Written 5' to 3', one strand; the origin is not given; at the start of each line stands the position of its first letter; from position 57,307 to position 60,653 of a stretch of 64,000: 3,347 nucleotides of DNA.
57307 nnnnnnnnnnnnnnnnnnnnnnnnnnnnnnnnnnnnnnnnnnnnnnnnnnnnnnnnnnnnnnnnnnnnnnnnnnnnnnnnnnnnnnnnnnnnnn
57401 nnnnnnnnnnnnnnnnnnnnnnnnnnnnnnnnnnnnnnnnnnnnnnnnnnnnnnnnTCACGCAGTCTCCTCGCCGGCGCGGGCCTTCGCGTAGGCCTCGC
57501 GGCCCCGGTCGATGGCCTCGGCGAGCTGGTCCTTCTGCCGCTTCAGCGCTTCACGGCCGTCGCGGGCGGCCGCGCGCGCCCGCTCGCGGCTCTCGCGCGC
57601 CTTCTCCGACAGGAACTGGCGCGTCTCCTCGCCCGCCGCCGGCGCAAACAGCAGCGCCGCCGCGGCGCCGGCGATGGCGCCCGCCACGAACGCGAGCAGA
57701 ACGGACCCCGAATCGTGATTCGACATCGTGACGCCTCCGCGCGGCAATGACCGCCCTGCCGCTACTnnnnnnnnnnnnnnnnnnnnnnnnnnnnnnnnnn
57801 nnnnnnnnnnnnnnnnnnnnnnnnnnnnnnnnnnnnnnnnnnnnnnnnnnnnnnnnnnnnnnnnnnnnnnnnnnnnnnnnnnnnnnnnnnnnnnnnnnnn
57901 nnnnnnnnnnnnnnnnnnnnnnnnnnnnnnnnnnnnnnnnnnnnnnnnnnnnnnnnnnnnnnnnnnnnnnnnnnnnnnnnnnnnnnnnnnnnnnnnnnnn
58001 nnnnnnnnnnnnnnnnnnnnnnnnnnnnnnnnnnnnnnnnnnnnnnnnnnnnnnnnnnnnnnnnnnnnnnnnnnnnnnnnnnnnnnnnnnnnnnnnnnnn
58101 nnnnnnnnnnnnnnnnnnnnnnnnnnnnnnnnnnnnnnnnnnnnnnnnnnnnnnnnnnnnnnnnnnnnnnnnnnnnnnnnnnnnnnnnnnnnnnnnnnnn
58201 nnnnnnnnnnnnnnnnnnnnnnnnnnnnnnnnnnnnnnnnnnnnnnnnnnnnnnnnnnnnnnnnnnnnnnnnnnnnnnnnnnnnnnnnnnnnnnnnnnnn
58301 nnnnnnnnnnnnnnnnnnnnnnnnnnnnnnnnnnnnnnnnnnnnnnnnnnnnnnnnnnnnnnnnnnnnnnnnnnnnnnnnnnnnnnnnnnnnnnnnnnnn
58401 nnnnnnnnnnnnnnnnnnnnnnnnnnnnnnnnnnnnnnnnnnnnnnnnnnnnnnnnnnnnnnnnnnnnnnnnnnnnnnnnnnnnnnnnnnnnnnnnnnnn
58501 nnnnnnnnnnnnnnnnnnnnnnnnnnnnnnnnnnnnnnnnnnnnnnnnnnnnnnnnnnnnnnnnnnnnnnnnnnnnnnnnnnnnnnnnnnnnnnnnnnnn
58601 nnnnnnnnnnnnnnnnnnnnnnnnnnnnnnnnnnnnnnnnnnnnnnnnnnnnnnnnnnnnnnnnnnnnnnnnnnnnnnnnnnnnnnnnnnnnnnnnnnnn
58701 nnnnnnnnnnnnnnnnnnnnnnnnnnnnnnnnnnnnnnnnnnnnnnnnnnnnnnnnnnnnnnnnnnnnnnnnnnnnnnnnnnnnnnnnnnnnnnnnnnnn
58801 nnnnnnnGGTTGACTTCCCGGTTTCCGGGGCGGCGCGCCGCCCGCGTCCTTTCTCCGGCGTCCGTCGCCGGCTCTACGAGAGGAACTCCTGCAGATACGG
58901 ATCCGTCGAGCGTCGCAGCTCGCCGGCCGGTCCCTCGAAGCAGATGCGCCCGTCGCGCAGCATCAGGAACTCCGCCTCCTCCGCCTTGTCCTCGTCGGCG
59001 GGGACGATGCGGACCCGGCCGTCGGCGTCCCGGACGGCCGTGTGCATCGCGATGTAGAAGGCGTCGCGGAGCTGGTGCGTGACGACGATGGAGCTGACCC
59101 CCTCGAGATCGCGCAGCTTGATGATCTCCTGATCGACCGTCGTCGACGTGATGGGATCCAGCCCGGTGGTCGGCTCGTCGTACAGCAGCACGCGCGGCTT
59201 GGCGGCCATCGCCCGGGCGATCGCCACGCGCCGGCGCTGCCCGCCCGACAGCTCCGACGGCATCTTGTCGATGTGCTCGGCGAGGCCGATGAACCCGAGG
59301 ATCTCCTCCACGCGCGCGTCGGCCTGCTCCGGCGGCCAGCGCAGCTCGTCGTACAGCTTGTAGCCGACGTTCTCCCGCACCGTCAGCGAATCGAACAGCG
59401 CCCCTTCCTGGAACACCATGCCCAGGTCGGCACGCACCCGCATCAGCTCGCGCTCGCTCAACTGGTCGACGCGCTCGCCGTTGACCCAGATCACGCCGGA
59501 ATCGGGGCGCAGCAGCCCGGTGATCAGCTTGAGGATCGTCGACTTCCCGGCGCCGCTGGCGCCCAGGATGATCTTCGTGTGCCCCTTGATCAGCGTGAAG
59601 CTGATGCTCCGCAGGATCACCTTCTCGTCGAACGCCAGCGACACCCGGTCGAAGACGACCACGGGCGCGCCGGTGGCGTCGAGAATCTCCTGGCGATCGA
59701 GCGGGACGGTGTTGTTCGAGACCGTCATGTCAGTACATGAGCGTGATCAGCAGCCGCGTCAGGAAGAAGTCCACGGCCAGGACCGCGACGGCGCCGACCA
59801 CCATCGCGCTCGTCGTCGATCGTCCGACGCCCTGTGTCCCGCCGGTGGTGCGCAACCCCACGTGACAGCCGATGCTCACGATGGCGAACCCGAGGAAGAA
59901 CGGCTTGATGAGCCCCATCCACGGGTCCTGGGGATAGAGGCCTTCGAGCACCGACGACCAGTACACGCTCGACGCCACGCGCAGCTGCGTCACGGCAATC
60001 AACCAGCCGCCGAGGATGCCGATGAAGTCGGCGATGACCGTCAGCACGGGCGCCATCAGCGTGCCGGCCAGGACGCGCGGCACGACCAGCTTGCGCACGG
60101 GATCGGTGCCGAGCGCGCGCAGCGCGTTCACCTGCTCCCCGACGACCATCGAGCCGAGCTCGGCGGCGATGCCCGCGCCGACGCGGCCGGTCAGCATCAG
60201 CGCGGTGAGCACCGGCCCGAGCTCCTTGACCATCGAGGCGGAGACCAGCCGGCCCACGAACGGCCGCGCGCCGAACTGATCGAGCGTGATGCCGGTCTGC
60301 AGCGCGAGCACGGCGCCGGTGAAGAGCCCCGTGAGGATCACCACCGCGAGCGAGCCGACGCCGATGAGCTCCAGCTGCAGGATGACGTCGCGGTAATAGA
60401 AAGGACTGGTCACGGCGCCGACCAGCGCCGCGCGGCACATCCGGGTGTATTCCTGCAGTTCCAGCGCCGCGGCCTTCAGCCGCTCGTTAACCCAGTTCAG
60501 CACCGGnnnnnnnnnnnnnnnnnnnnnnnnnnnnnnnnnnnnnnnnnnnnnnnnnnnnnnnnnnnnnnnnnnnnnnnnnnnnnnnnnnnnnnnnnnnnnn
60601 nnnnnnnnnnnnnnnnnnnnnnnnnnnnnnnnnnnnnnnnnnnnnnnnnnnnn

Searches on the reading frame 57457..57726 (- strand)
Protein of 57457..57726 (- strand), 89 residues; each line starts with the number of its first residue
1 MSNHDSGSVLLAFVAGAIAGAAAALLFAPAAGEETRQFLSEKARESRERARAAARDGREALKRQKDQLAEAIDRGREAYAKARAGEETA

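Call 73: search_protein_families(library=pfam, proteins=[window:57457-57726:-], max_evalue=0.001)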
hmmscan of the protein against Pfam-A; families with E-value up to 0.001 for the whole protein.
window:57457-57726:- (89 aa): 1 family
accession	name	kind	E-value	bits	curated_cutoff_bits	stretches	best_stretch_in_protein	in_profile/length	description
PF12732.12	YtxH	-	2.9e-15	56.9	37.5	1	10-77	1-68/71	YtxH-like protein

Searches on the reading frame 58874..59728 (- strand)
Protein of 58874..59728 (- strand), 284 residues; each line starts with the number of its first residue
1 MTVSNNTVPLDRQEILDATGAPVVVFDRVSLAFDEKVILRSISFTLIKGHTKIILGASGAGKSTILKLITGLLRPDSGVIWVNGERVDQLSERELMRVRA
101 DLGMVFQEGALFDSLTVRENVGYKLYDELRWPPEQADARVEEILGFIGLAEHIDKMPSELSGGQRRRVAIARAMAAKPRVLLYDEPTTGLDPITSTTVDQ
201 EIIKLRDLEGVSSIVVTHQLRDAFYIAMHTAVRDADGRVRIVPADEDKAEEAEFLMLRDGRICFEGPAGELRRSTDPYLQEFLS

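Call 73: search_protein_families(library=pfam, proteins=[window:58874-59728:-], max_evalue=0.001)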
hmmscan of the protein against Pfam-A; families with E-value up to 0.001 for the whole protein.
window:58874-59728:- (284 aa): 3 families
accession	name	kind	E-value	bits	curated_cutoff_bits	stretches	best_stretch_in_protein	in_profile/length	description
PF00005.33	ABC_tran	-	2.1e-36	125.9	25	1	39-188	1-137/137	ABC transporter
PF13304.12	AAA_21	-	9.1e-06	26.4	27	0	54-94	4-48/304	AAA domain, putative AbiEii toxin, Type IV TA system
PF25199.1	nSTAND_NTPase5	-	0.00043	20.6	34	0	51-99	43-94/145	Novel STAND NTPase 5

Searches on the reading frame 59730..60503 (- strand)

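Call 73: search_protein_families(library=pfam, proteins=[window:59730-60503:-], max_evalue=0.001)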
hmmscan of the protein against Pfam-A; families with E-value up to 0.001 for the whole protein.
window:59730-60503:- (257 aa): 1 family
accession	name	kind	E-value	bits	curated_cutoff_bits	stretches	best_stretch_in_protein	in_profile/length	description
PF02405.21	MlaE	-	6.2e-74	248.6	22.5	1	41-250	2-211/212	Permease MlaE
